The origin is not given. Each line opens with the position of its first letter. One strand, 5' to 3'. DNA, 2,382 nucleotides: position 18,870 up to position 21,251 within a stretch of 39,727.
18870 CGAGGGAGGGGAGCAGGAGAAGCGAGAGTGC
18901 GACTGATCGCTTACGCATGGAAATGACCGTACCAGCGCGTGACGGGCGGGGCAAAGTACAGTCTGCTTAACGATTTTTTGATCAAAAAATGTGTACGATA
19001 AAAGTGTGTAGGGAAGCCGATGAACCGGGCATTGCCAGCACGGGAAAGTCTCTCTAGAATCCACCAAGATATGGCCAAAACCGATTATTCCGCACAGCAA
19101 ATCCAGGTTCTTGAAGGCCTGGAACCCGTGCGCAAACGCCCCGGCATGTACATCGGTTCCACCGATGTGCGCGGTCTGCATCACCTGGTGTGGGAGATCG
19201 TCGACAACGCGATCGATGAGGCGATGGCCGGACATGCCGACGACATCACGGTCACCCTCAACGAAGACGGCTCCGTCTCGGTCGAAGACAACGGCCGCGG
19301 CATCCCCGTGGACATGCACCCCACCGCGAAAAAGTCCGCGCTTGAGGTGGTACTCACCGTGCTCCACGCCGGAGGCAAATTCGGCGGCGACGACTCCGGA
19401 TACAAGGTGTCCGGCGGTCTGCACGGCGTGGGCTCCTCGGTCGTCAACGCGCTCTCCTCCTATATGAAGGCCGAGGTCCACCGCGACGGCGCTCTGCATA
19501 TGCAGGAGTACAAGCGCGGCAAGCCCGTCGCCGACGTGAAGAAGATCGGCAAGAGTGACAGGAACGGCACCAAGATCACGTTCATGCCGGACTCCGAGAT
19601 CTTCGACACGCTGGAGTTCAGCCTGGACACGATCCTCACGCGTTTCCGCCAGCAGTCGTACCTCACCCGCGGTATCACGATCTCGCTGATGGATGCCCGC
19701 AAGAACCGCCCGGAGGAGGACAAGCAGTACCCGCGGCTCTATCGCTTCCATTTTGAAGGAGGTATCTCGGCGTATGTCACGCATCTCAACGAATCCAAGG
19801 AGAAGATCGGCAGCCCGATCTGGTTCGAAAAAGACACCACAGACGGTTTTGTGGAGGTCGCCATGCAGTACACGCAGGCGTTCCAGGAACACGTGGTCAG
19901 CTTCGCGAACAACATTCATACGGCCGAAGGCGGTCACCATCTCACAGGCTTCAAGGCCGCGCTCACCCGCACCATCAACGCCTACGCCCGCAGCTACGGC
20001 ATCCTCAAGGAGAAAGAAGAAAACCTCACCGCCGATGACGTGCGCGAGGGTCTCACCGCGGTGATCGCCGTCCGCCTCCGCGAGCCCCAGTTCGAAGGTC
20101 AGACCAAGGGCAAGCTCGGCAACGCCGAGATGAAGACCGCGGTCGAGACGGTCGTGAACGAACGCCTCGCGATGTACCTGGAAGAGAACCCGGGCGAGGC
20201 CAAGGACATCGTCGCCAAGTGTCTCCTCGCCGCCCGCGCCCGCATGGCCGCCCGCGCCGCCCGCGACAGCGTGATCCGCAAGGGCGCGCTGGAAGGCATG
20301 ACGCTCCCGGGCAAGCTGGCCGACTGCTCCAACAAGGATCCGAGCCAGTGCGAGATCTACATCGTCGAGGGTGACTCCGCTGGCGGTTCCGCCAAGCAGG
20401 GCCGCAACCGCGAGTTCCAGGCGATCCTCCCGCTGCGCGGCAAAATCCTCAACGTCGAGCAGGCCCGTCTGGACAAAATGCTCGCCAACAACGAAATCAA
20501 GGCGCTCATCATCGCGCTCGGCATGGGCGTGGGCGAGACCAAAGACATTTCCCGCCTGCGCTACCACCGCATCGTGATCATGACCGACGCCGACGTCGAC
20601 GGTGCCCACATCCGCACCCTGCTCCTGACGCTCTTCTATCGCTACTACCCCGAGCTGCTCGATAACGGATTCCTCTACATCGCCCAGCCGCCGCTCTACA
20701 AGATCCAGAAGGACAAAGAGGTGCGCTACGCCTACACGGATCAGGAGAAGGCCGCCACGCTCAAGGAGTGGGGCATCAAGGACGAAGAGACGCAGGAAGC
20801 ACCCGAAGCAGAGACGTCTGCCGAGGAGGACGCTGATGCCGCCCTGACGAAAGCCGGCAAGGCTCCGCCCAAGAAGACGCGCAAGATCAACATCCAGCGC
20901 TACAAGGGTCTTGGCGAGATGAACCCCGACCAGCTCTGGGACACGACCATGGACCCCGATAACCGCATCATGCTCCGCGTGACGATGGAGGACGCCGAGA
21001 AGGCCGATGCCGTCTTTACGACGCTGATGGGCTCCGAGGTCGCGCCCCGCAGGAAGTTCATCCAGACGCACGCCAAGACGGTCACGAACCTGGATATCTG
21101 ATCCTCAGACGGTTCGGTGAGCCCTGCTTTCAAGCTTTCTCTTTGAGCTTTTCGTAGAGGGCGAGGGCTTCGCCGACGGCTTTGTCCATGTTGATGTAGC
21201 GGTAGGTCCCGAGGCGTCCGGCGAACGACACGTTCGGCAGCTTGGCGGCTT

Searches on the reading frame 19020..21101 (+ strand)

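Call 12: search_protein_families(library=pfam, proteins=[window:19020-21101:+], max_evalue=0.001)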
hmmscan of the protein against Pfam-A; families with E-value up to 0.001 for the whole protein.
window:19020-21101:+ (693 aa): 4 families
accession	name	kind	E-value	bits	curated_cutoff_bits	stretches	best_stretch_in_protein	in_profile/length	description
PF00204.31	DNA_gyraseB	-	4e-58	196.1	27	1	248-416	1-172/173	DNA gyrase B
PF00986.26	DNA_gyraseB_C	-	2.4e-31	108.1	29.8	1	621-682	2-63/63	DNA gyrase B subunit, carboxyl terminus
PF02518.31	HATPase_c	-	1.1e-18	68.1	26.4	1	49-191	2-108/111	Histidine kinase-, DNA gyrase B-, and HSP90-like ATPase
PF01751.28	Toprim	-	1.6e-18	67.1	23.1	1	445-556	1-95/96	Toprim domain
